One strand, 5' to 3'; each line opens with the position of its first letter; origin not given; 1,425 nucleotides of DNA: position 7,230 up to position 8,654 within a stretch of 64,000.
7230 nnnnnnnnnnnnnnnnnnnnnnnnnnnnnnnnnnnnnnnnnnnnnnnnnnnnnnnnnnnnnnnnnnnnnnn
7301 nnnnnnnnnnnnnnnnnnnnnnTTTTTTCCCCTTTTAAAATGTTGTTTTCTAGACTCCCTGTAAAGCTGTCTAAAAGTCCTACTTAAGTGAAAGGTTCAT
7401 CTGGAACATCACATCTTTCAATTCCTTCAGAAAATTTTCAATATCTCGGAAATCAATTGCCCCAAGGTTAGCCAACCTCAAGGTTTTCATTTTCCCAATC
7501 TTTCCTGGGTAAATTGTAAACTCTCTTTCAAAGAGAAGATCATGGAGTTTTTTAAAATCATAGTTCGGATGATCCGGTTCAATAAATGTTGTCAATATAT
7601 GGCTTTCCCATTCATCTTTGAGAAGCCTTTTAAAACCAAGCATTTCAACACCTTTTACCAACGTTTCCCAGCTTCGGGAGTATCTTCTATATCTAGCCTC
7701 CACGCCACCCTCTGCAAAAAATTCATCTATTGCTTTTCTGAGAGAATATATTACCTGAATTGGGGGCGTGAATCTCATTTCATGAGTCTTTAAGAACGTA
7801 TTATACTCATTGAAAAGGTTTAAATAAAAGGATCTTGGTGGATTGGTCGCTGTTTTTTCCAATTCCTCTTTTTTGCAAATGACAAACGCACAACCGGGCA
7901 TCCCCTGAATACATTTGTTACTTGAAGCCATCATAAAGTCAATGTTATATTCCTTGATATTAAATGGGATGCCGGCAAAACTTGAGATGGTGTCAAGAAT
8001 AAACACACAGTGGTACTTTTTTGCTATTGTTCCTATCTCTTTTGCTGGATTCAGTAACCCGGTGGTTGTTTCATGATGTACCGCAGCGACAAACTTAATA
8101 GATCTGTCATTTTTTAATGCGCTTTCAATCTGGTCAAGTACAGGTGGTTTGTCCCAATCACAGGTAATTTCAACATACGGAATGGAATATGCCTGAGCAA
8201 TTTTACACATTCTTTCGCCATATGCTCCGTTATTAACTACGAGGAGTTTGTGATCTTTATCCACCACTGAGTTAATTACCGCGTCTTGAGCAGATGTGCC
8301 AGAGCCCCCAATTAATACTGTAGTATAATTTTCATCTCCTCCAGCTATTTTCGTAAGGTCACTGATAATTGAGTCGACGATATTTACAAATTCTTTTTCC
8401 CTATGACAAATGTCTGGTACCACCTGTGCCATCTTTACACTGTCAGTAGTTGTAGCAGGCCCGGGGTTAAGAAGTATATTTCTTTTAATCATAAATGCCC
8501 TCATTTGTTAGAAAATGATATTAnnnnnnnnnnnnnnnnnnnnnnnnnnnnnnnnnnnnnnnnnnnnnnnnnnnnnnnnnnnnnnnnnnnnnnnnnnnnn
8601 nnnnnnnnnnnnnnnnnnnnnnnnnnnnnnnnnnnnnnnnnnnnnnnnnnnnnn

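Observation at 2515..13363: Transketolase + transaldolase + two aminotransferases + three tandem SPASM radical-SAM enzymes + a B12-radical-SAM in one operon: candidate undescribed carbohydrate/aminopolyol pathway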

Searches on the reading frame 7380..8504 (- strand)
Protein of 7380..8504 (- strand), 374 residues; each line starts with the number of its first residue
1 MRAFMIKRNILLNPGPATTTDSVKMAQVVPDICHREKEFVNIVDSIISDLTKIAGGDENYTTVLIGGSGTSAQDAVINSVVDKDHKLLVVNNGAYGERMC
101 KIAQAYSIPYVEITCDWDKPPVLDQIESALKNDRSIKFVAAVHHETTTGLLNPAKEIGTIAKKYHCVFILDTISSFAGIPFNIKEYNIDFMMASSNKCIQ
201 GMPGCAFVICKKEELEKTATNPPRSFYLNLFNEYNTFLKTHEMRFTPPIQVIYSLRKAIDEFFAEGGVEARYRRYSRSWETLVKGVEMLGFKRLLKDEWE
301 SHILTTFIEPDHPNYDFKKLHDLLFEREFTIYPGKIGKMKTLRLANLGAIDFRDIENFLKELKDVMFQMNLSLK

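Call 3: search_protein_families(library=pfam, proteins=[window:7380-8504:-])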
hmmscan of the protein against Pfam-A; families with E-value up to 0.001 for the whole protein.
window:7380-8504:- (374 aa): 1 family
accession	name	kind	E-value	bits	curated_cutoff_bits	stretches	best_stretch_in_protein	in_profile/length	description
PF00266.25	Aminotran_5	-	2.8e-26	92.8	21.5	1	26-313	28-321/371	Aminotransferase class-V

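Call 4: search_protein_families(library=ncbifam, proteins=[window:7380-8504:-])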
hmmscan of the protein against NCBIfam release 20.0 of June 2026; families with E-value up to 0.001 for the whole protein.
window:7380-8504:- (374 aa): 22 families
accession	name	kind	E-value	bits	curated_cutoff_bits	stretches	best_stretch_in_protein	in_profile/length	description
TIGR03301.1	PhnW-AepZ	equivalog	4e-134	447.5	360.8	1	10-366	1-355/355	2-aminoethylphosphonate aminotransferase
NF010006.0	PRK13479.1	equivalog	2e-113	379.3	296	1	7-371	4-366/369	2-aminoethylphosphonate--pyruvate transaminase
TIGR02326.1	transamin_PhnW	equivalog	8e-111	370.6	400.8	1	8-366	3-360/363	2-aminoethylphosphonate--pyruvate transaminase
NF046070.1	PyrdoxPyrvTramin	equivalog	5.2e-39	134.1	600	1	9-302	6-299/369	pyridoxamine--pyruvate transaminase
NF045640.1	AspGlyoxATaseBhcA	equivalog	6.6e-34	117.5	650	1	5-311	1-309/395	L-aspartate--glyoxylate aminotransferase BhcA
TIGR01364.1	serC_1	equivalog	1.9e-19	69.8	443.6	1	27-276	31-266/358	phosphoserine transaminase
NF003764.0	PRK05355.1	equivalog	1.4e-17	63.7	253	1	28-276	35-265/357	3-phosphoserine/phosphohydroxythreonine transaminase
TIGR01979.1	sufS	subfamily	5.9e-10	38.6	475.1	1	124-260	150-286/403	SufS family cysteine desulfurase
TIGR01366.1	serC_3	equivalog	1.6e-08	34.2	401.65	1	31-282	31-273/361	phosphoserine transaminase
NF009112.0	PRK12462.1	equivalog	2.1e-08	33.4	563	1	31-269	40-265/365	phosphoserine transaminase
TIGR03402.1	FeS_nifS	equivalog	9.2e-08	31.2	530.75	1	98-198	101-199/379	cysteine desulfurase NifS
TIGR01977.1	am_tr_V_EF2568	hypoth_equivalog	1.6e-07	30.7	377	1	123-211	127-213/376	cysteine desulfurase family protein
NF002806.0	PRK02948.1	subfamily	2.7e-07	29.9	304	1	111-202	116-204/381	IscS subfamily cysteine desulfurase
NF006810.0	PRK09331.1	subfamily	3.6e-07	29.3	301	1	66-206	87-231/397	Sep-tRNA:Cys-tRNA synthetase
NF010611.0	PRK14012.1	equivalog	5.1e-07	29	548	1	122-212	135-223/406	IscS subfamily cysteine desulfurase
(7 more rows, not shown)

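Call 35: search_solved_structures(query=window:7380-8504:-, max_evalue=1e-10)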
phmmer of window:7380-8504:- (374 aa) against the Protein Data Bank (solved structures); distinct sequences matched with E-value up to 1e-10: 33.
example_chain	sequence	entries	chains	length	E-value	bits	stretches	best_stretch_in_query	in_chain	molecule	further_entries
6pd1_A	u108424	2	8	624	2.1e-103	349.2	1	6-367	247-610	Nucleotidyl transferase/aminotransferase, class V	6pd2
9kk8_A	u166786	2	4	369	6.9e-86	291.6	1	8-367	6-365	2-aminoethylphosphonate--pyruvate transaminase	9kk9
9kka_A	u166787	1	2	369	4.7e-85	288.9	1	8-367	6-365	2-aminoethylphosphonate--pyruvate transaminase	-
1m32_A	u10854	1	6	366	6.1e-80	272.1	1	9-367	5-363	2-aminoethylphosphonate-pyruvate aminotransferase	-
7e7g_A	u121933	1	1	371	1.2e-67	231.6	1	9-362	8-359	2-aminoethylphosphonate--pyruvate transaminase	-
1vjo_A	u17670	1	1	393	1.2e-32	116.4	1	6-339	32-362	alanine--glyoxylate aminotransferase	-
2dr1_A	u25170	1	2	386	1.8e-32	115.9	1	11-369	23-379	386aa long hypothetical serine aminotransferase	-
6mfb_A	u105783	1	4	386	1.1e-31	113.2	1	5-310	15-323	Serine--pyruvate aminotransferase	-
2yri_A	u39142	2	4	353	1.7e-30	109.4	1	10-351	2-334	Aminotransferase, class V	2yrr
3zrp_A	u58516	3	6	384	3.9e-29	104.9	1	10-296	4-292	SERINE-PYRUVATE AMINOTRANSFERASE (AGXT)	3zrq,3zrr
3kgw_A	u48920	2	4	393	4.1e-29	104.8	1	6-339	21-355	Alanine-glyoxylate aminotransferase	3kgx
4cbs_A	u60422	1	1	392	5.1e-29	104.5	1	4-351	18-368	SERINE--PYRUVATE AMINOTRANSFERASE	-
4cbr_A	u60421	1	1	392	7.1e-29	104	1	4-351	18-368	SERINE--PYRUVATE AMINOTRANSFERASE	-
5f9s_A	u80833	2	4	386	3.2e-27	98.6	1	4-351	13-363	Serine--pyruvate aminotransferase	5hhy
2yob_A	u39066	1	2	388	3.2e-27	98.6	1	4-350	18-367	SERINE--PYRUVATE AMINOTRANSFERASE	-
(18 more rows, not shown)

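Call 59: find_related_loci(query=window:7380-8504:-, collection=metagenome_contigs, flank=10000)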
Query window:7380-8504:- (374 aa) in metagenome_contigs; peptide patterns used: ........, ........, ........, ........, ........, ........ (x = any residue, [..] = any of these).
69 stretches matched a pattern; 31 encode a relative of the query (tblastn E <= 1e-3); 31 distinct loci.
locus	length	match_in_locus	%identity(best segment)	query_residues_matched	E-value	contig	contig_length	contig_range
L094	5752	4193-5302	58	5-374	2e-143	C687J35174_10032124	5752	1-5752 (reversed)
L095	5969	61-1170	58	5-374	4e-143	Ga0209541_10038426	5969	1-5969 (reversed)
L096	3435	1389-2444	48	6-359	4e-117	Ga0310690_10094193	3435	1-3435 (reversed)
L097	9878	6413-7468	48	6-359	1e-111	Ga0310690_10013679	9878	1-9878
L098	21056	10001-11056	47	6-359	1e-111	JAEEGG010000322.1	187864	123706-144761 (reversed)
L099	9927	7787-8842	47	6-359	9e-112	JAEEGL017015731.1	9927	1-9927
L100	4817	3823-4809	50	6-336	4e-109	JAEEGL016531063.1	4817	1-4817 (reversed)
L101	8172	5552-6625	44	4-363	1e-98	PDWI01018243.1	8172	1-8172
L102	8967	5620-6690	39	5-368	1e-83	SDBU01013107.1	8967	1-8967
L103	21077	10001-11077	40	7-371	7e-83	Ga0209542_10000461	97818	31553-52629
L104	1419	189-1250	39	5-359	1e-87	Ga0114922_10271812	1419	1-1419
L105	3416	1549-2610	39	6-366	1e-81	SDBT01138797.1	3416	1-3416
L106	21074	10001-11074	40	6-366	9e-81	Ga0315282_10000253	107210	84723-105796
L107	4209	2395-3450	40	6-362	1e-80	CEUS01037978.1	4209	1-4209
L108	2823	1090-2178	38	4-373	5e-81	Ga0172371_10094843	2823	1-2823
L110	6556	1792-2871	37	7-368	2e-76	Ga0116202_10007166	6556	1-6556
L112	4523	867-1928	37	10-366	1e-74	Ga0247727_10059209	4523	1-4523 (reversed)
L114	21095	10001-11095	37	1-371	1e-73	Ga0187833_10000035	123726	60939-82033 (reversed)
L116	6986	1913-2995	35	8-374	2e-73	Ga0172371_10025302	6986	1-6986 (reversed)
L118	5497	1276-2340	36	7-366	2e-70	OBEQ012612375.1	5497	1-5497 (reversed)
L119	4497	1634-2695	35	11-374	1e-65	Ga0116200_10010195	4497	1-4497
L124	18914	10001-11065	38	7-366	5e-82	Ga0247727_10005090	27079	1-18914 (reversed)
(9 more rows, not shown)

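Call 64: search_protein_families(library=pfam, proteins=[L094:1146-1565:+, L094:1944-3206:+, L094:3665-4072:-, L095:4933-5496:-, L106:6032-7162:+, L106:9830-11821:+, L106:8248-9027:-, L106:9035-9940:-, L106:11826-12926:-, L106:12923-13840:-], max_evalue=0.00001)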
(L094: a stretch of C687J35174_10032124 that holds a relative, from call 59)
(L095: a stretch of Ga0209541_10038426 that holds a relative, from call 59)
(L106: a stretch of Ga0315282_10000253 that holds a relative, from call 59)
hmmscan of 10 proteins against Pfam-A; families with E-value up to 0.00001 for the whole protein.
L094:1146-1565:+ (139 aa): 1 family
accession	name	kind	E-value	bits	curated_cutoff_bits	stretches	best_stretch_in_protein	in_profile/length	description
PF08915.16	tRNA-Thr_ED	-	5.3e-26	91.8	30.2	1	1-131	1-129/137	Archaea-specific editing domain of threonyl-tRNA synthetase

L094:1944-3206:+ (420 aa): 3 families
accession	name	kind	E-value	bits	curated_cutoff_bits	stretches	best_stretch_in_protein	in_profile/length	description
PF00884.28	Sulfatase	-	2.7e-47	162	25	1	3-331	2-299/301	Sulfatase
PF01663.27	Phosphodiest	-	2.1e-18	67.5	23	1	4-74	1-68/342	Type I phosphodiesterase / nucleotide pyrophosphatase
PF16347.10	SGSH_C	-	3.9e-16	60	29.3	1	283-415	2-134/154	N-sulphoglucosamine sulphohydrolase, C-terminal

L094:3665-4072:- (135 aa): 0 families

L095:4933-5496:- (187 aa): 1 family
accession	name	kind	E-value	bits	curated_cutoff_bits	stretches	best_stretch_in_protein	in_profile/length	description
PF00300.27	His_Phos_1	-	7.2e-38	130.6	21.7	1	3-175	1-188/194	Histidine phosphatase superfamily (branch 1)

L106:6032-7162:+ (376 aa): 3 families
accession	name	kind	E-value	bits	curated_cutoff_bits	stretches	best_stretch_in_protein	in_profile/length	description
PF00534.26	Glycos_transf_1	-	8.2e-26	91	26.4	1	169-346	10-165/172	Glycosyl transferases group 1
PF13692.12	Glyco_trans_1_4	-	1e-19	71.6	27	1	175-338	3-141/142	Glycosyl transferases group 1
PF20706.3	GT4-conflict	-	1.3e-06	28.1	26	1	236-305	243-311/385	Family 4 Glycosyltransferase in conflict systems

L106:9830-11821:+ (663 aa): 5 families
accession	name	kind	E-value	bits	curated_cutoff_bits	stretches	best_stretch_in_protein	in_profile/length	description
PF00266.25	Aminotran_5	-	4.8e-23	82.2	21.5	1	85-375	35-331/371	Aminotransferase class-V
PF12804.13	NTP_transf_3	-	6.1e-14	53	27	1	426-549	1-119/160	MobA-like NTP transferase domain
PF20202.4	DUF6564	-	5.4e-08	33.2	25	1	451-546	16-116/230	Domain of unknown function (DUF6564)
PF00155.27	Aminotran_1_2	-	5.3e-06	26.3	19.7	0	111-232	64-194/361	Aminotransferase class I and II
PF00483.29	NTP_transferase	-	9e-06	25.9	21.2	0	426-538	2-121/245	Nucleotidyl transferase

L106:8248-9027:- (259 aa): 2 families
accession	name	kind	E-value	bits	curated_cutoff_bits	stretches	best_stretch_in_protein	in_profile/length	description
PF00483.29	NTP_transferase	-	1.7e-45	155.9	21.2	1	4-245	1-241/245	Nucleotidyl transferase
PF12804.13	NTP_transf_3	-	1.2e-10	42.2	27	1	5-135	1-121/160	MobA-like NTP transferase domain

L106:9035-9940:- (301 aa): 5 families
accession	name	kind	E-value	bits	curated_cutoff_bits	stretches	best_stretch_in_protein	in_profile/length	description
PF03721.20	UDPG_MGDP_dh_N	-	3.2e-35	121.9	27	2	49-182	61-184/187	UDP-glucose/GDP-mannose dehydrogenase family, NAD binding domain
PF00984.24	UDPG_MGDP_dh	-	1.6e-26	92.6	25.4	1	199-291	1-93/94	UDP-glucose/GDP-mannose dehydrogenase family, central domain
PF03446.21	NAD_binding_2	-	7.8e-07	29.7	21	1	10-121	1-104/161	NAD binding domain of 6-phosphogluconate dehydrogenase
PF03807.23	F420_oxidored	-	6.9e-06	27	21.6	0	10-74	1-69/94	NADP oxidoreductase coenzyme F420-dependent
PF02558.23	ApbA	-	9.8e-06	25.7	22.2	0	11-82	1-68/150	Ketopantoate reductase PanE/ApbA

L106:11826-12926:- (366 aa): 2 families
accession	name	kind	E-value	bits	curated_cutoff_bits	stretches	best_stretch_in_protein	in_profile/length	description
PF02775.26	TPP_enzyme_C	-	4e-24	85.6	21.9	1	220-334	25-151/151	Thiamine pyrophosphate enzyme, C-terminal TPP binding domain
PF02776.23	TPP_enzyme_N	-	5.7e-08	33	26.8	1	12-104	9-102/119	Thiamine pyrophosphate enzyme, N-terminal TPP binding domain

L106:12923-13840:- (305 aa): 0 families

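Call 66: search_solved_structures(query=window:7380-8504:-, max_evalue=1e-60, show_alignments=4)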
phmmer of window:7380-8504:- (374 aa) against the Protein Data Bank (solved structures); distinct sequences matched with E-value up to 1e-60: 5.
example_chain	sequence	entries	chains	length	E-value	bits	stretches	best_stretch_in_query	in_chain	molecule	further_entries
6pd1_A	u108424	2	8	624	2.1e-103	349.2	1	6-367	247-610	Nucleotidyl transferase/aminotransferase, class V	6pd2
9kk8_A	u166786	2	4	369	6.9e-86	291.6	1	8-367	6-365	2-aminoethylphosphonate--pyruvate transaminase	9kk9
9kka_A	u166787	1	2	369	4.7e-85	288.9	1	8-367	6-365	2-aminoethylphosphonate--pyruvate transaminase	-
1m32_A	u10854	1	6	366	6.1e-80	272.1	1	9-367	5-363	2-aminoethylphosphonate-pyruvate aminotransferase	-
7e7g_A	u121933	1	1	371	1.2e-67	231.6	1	9-362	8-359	2-aminoethylphosphonate--pyruvate transaminase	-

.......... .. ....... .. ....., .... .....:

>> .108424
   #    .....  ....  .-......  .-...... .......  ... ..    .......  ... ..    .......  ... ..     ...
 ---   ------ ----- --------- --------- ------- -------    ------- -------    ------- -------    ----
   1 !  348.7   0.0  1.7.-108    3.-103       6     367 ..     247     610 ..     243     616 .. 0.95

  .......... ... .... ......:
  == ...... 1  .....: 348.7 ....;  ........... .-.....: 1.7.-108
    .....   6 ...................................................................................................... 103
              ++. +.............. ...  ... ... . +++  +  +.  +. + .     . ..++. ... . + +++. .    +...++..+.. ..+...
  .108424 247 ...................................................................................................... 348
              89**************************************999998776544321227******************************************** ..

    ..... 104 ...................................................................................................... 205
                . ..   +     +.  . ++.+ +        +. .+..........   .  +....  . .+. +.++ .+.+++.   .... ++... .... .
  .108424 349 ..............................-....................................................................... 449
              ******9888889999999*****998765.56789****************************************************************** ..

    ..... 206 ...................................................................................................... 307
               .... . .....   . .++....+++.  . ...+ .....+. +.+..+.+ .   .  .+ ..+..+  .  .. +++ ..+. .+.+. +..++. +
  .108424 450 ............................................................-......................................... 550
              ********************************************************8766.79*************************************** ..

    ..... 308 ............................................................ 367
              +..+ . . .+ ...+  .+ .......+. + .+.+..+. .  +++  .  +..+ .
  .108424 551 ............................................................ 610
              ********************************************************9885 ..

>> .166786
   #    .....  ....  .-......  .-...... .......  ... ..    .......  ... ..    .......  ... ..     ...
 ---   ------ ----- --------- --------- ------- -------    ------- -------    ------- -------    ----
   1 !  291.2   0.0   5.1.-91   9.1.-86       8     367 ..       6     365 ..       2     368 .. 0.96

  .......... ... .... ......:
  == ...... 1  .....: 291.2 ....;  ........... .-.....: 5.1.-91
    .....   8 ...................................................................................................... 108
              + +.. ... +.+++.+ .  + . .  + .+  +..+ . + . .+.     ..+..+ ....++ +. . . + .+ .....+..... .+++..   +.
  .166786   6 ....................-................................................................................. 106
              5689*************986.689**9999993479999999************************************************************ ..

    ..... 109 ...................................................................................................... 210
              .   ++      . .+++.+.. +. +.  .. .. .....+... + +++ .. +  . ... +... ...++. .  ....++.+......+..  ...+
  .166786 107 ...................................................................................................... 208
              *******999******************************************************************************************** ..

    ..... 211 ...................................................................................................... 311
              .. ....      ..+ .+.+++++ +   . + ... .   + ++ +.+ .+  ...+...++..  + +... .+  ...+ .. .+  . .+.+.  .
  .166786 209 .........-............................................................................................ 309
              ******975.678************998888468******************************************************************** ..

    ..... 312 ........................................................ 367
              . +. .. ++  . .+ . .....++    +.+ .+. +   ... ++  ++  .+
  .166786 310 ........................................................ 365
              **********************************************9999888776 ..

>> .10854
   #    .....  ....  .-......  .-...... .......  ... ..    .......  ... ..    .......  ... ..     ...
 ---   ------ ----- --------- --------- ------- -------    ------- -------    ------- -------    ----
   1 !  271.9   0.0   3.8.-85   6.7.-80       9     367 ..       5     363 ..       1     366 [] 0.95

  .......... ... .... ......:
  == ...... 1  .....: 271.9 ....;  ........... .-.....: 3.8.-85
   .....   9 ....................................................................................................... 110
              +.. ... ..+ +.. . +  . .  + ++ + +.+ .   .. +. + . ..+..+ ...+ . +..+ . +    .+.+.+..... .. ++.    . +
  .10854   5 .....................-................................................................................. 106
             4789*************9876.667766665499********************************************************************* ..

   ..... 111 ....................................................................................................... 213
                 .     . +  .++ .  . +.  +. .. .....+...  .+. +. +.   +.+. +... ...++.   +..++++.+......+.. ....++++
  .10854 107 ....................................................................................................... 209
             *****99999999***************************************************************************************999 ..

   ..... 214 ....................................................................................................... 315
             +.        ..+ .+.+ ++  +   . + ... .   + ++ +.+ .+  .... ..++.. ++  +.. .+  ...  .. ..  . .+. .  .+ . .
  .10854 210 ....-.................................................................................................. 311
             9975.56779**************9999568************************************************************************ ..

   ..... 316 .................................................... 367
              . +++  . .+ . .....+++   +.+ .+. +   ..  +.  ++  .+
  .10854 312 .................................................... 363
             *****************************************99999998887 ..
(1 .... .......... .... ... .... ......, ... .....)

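Call 82: search_protein_families(library=pfam, proteins=[L124:9213-9983:+, L124:11074-11733:+, L124:11589-12731:+, L118:494-1270:+, L118:3011-3994:+, L119:977-1579:+, L119:2795-4105:+, L107:1514-2272:-, L112:1934-2638:+, L112:2625-3614:+], max_evalue=0.00001)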
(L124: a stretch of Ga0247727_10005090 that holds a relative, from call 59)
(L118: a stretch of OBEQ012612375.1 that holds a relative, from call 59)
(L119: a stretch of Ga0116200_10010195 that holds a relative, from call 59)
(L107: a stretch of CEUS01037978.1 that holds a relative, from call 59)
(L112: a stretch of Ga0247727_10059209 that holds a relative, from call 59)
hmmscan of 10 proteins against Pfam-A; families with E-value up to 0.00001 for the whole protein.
L124:9213-9983:+ (256 aa): 1 family
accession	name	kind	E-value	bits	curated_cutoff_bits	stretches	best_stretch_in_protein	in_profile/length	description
PF02673.24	BacA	-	5.7e-68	229.8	33.4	1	6-250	1-257/257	Bacitracin resistance protein BacA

L124:11074-11733:+ (219 aa): 1 family
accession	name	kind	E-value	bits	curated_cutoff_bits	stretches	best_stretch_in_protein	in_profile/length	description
PF01066.26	CDP-OH_P_transf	-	6.1e-11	43.4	22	1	24-135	3-107/152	CDP-alcohol phosphatidyltransferase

L124:11589-12731:+ (380 aa): 1 family
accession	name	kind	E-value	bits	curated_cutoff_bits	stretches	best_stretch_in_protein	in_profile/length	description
PF03706.18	LPG_synthase_TM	-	3.9e-28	99.2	33.4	1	55-355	4-295/302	Lysylphosphatidylglycerol synthase TM region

L118:494-1270:+ (258 aa): 1 family
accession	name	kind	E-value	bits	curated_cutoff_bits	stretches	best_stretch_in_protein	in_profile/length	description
PF02673.24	BacA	-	1.5e-69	235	33.4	1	6-251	1-256/257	Bacitracin resistance protein BacA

L118:3011-3994:+ (327 aa): 1 family
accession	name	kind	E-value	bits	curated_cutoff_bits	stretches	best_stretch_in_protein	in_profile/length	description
PF03706.18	LPG_synthase_TM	-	6.8e-32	111.6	33.4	1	9-308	5-295/302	Lysylphosphatidylglycerol synthase TM region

L119:977-1579:+ (200 aa): 1 family
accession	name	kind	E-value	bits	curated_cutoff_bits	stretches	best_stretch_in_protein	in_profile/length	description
PF03059.22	NAS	-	5.6e-12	46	27.1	1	55-199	118-271/276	Nicotianamine synthase protein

L119:2795-4105:+ (436 aa): 0 families

L107:1514-2272:- (252 aa): 1 family
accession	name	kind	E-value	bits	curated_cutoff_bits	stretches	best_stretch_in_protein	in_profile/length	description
PF13709.12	DUF4159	-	1.4e-45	155.7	25.9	1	31-228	2-202/202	Domain of unknown function (DUF4159)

L112:1934-2638:+ (234 aa): 1 family
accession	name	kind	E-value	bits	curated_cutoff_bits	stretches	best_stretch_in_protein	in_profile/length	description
PF01066.26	CDP-OH_P_transf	-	4.3e-10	40.6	22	1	41-141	3-95/152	CDP-alcohol phosphatidyltransferase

L112:2625-3614:+ (329 aa): 1 family
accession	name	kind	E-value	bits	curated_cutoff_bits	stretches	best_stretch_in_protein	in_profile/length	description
PF03706.18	LPG_synthase_TM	-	3.8e-31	109.1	33.4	1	9-308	5-295/302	Lysylphosphatidylglycerol synthase TM region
